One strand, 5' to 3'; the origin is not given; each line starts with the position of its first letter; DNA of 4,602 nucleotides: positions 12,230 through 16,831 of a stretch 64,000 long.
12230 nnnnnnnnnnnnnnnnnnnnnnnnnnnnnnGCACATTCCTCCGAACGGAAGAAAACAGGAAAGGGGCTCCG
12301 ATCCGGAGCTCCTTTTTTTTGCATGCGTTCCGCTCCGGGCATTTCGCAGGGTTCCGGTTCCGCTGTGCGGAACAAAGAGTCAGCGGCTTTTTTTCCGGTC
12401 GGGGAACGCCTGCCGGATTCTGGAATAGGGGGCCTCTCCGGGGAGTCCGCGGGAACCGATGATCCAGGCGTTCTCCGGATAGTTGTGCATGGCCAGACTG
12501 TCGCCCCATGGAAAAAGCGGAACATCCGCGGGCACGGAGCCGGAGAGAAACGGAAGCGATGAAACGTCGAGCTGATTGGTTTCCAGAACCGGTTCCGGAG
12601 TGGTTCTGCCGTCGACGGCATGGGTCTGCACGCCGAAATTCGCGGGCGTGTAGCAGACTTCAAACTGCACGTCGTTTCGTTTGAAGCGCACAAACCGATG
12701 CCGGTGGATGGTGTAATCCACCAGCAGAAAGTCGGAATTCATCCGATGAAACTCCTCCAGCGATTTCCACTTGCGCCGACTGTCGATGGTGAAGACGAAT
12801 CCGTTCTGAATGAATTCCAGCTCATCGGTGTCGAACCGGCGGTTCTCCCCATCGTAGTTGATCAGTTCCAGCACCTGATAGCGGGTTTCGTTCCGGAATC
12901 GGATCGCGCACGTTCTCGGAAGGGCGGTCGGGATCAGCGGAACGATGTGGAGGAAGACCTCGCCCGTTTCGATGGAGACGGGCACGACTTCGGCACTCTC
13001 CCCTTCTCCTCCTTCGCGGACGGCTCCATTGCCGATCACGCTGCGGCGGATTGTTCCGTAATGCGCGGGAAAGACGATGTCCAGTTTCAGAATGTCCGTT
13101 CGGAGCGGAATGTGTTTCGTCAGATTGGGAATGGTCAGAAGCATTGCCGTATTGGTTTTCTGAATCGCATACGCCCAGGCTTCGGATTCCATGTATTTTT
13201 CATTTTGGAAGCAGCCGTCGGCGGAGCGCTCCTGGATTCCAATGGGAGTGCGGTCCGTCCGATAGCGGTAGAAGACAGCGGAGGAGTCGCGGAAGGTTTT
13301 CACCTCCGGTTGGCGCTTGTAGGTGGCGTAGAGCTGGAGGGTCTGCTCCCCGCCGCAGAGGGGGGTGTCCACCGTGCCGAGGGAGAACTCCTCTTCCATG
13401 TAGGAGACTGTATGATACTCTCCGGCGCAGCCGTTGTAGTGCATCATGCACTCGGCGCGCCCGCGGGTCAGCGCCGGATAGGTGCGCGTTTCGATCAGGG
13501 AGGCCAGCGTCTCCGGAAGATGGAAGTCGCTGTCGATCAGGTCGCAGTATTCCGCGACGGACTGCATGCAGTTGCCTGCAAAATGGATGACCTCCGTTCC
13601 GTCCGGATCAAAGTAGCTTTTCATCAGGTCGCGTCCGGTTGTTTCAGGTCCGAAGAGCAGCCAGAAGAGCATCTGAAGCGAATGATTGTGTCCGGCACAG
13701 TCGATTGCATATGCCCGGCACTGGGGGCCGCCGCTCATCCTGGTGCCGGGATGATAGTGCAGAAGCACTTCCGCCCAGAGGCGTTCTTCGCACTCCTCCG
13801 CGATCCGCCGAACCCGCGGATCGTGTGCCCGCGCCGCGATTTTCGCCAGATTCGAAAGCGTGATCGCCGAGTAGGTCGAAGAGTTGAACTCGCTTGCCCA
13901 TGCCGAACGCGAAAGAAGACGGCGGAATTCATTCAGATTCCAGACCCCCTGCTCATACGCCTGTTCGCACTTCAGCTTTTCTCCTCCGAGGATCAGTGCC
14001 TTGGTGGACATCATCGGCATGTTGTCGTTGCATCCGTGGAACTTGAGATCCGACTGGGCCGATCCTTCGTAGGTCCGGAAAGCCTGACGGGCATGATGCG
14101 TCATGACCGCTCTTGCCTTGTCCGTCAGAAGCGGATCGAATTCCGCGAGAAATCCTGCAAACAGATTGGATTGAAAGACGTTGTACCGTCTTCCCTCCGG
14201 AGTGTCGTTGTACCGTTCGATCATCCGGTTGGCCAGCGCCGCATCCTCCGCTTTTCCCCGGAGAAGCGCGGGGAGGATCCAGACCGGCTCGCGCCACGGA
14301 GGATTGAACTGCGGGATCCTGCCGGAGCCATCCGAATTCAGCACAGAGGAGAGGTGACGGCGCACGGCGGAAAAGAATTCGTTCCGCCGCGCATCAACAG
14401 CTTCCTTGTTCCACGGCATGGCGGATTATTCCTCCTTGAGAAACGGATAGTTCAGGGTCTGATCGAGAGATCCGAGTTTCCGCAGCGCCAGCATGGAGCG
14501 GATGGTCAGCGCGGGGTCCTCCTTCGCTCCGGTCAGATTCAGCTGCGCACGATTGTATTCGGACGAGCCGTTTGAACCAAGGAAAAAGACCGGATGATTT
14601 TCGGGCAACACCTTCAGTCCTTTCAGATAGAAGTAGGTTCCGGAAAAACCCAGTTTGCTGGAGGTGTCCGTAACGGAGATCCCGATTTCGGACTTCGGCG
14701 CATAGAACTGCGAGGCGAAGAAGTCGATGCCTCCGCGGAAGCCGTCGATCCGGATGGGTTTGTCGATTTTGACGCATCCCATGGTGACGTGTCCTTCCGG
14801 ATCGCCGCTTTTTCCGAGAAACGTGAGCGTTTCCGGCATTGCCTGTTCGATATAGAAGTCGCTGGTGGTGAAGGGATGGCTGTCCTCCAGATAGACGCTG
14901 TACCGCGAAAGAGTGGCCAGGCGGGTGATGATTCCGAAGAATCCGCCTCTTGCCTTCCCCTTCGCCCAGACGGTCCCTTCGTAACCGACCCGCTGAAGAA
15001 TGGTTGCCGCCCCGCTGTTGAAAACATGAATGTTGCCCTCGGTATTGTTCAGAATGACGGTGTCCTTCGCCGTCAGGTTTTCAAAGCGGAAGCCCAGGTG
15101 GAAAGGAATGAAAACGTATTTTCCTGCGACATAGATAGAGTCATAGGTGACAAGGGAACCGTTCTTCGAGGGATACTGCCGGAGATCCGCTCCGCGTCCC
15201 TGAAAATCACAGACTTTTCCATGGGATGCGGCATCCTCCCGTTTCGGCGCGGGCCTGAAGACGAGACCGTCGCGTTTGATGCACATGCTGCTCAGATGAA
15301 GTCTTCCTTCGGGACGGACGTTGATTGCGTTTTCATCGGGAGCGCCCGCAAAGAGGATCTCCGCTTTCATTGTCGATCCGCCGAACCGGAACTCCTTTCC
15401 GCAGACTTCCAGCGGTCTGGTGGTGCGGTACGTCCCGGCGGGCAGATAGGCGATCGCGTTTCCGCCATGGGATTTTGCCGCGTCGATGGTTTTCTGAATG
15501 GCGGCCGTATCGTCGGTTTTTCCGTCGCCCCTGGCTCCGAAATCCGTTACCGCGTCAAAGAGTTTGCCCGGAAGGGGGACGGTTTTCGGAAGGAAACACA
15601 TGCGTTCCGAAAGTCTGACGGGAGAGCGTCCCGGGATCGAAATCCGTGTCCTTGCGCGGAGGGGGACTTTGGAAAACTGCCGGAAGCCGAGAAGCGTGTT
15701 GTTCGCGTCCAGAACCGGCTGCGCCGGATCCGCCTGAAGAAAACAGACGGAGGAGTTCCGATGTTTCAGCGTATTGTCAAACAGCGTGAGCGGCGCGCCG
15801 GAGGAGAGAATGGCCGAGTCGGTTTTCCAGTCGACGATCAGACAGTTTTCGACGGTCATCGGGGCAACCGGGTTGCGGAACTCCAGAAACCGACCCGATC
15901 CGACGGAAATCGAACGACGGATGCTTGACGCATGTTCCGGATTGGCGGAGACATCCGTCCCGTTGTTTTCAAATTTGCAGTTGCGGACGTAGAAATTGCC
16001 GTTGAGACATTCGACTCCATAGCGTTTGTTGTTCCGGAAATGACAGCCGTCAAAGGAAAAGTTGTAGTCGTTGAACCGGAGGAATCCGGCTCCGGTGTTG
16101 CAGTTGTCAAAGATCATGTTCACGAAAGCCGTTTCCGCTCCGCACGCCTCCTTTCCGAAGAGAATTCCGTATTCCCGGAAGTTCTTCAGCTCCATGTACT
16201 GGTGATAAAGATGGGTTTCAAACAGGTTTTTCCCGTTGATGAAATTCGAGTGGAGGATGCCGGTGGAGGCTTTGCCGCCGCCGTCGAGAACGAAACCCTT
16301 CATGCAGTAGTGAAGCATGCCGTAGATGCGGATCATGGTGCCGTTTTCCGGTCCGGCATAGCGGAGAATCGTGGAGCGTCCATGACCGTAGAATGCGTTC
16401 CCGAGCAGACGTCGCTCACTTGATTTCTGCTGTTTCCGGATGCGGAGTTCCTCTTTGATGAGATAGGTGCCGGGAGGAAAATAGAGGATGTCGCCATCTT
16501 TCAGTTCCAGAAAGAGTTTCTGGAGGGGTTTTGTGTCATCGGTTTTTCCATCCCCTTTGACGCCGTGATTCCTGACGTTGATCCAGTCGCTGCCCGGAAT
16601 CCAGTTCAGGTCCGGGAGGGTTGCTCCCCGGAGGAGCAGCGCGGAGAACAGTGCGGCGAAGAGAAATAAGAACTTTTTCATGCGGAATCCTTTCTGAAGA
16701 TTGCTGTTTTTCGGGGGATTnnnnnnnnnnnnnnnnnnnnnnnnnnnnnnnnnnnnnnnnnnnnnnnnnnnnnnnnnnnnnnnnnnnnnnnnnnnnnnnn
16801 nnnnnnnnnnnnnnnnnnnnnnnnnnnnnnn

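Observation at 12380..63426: Five copies of one cassette: dedicated regulator + H-X9-DG pseudopilin + Sec-signal CAZyme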

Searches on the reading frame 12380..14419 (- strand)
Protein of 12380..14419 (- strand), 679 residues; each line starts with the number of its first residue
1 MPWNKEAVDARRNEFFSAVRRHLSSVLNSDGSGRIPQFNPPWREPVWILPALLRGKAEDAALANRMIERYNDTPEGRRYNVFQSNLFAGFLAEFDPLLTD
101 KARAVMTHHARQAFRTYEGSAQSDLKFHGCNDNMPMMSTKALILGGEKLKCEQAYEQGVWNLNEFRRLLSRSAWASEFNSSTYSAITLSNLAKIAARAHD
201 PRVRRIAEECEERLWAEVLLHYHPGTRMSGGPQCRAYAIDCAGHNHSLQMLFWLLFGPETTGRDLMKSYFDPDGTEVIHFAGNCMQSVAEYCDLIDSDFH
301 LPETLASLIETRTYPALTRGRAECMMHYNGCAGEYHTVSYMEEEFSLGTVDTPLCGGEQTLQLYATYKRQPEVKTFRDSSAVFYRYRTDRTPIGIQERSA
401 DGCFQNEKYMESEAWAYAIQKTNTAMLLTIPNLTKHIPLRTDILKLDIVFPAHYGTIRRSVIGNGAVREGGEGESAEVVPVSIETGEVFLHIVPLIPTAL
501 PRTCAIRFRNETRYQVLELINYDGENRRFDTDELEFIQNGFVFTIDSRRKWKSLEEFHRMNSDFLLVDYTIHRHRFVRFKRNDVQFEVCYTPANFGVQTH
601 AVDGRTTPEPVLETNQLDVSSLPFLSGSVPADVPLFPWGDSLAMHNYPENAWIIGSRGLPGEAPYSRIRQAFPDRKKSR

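Call 7: search_protein_families(library=pfam, proteins=[window:12380-14419:-], max_evalue=0.01)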
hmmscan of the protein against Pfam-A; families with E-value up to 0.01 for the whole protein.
window:12380-14419:- (679 aa): 0 families

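Call 50: search_solved_structures(query=window:12380-14419:-, max_evalue=0.1)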
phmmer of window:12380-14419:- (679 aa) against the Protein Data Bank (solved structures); distinct sequences matched with E-value up to 0.1: 0.

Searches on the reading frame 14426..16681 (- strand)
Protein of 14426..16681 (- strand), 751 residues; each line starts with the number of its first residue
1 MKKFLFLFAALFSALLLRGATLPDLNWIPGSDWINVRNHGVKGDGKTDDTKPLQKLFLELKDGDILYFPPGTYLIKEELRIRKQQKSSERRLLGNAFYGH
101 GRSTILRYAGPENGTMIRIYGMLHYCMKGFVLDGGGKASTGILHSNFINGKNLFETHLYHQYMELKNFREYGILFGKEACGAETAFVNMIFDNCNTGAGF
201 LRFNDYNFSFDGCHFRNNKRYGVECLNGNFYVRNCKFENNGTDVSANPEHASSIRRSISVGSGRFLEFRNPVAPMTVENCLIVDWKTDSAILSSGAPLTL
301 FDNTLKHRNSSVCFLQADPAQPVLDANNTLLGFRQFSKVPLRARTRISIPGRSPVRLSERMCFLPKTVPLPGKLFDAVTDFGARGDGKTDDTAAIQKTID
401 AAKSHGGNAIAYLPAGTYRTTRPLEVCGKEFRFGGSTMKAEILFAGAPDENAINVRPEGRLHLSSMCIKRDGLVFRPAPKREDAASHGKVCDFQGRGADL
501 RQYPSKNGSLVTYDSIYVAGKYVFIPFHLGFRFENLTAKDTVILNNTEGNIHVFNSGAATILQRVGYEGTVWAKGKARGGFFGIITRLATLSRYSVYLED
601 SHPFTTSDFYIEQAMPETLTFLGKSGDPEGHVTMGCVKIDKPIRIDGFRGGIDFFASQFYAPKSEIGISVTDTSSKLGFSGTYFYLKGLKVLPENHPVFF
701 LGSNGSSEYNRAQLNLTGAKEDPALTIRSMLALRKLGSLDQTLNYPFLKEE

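Call 7: search_protein_families(library=pfam, proteins=[window:14426-16681:-], max_evalue=0.01)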
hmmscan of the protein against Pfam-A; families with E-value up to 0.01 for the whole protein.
window:14426-16681:- (751 aa): 3 families
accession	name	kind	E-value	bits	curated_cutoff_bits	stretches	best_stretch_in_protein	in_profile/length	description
PF12708.12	Pect-lyase_RHGA_epim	-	2e-31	109.9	27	2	378-424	4-50/213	Rhamnogalacturonase A/epimerase, pectate lyase-like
PF13229.12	Beta_helix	-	8e-08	32.5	25.9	1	184-307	11-136/158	Right handed beta helix region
PF12218.14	End_N_terminal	-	0.00022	21.3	26.3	0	383-403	1-21/67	N terminal extension of bacteriophage endosialidase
